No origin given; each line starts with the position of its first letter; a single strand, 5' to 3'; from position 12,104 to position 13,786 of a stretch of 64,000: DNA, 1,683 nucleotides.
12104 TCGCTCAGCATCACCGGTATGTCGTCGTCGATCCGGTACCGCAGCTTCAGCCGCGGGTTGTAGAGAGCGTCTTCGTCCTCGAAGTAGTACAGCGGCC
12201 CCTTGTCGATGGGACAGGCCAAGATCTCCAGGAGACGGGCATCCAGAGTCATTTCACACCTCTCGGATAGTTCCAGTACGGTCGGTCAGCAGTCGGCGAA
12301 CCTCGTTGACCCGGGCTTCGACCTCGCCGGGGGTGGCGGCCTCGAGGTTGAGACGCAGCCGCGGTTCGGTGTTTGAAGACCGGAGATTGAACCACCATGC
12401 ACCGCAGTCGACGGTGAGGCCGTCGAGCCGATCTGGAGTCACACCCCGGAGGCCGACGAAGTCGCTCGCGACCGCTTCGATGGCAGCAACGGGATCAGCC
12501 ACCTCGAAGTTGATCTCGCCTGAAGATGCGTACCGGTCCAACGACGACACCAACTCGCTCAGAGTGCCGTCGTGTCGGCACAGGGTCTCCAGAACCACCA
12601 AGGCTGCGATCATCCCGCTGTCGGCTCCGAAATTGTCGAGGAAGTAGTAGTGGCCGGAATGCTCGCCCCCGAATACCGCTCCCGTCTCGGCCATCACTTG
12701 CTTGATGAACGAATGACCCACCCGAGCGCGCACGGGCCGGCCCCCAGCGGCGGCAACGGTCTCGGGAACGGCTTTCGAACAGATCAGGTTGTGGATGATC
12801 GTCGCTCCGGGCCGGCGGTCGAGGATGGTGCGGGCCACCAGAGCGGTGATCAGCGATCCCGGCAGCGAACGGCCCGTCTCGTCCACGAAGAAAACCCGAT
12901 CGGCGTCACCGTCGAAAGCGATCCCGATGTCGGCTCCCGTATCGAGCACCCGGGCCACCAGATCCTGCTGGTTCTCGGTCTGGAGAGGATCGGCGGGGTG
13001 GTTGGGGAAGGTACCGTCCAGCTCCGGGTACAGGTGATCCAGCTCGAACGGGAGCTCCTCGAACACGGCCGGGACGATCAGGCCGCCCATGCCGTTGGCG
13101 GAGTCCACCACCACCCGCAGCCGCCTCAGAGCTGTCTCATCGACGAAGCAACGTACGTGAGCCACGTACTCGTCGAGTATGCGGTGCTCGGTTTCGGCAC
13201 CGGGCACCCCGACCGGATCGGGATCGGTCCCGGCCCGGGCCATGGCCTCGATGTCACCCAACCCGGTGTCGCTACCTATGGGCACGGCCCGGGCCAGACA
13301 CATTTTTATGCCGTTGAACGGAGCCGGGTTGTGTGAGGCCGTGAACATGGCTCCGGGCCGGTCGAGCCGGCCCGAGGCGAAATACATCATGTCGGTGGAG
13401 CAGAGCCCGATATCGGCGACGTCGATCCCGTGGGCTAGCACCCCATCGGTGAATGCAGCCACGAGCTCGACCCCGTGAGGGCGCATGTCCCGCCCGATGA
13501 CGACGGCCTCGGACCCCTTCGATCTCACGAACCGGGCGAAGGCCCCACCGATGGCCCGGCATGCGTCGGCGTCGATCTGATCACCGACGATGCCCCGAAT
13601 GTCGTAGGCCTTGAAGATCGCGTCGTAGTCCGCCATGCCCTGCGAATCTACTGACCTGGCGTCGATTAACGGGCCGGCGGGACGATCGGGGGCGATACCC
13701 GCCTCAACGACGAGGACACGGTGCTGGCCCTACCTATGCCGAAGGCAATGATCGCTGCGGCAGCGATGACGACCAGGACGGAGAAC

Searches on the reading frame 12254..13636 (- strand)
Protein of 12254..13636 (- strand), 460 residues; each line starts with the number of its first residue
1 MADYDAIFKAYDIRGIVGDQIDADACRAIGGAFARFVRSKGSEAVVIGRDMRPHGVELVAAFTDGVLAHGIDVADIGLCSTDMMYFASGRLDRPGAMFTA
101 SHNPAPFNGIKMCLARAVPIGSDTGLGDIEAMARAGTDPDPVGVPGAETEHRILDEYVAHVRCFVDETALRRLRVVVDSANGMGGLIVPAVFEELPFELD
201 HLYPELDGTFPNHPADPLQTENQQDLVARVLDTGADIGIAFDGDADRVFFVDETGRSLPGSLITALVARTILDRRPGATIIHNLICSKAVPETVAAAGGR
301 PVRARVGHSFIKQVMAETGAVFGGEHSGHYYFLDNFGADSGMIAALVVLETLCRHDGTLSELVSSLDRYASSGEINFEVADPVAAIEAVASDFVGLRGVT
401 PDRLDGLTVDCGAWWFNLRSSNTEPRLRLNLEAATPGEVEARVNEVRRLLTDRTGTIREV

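Call 83: search_protein_families(library=pfam, proteins=[window:12254-13636:-], max_evalue=0.00001)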
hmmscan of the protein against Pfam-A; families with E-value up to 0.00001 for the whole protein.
window:12254-13636:- (460 aa): 4 families
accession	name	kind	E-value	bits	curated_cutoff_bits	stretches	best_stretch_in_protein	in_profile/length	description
PF02878.22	PGM_PMM_I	-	2.9e-30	105.2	22.5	1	7-131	3-129/138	Phosphoglucomutase/phosphomannomutase, alpha/beta/alpha domain I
PF02880.22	PGM_PMM_III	-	8e-27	94.1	20.7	1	260-368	2-114/115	Phosphoglucomutase/phosphomannomutase, alpha/beta/alpha domain III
PF02879.22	PGM_PMM_II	-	6.6e-24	84.9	29.3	1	155-255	1-103/103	Phosphoglucomutase/phosphomannomutase, alpha/beta/alpha domain II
PF00408.26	PGM_PMM_IV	-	5.7e-08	33.2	23.1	1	374-447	1-66/68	Phosphoglucomutase/phosphomannomutase, C-terminal domain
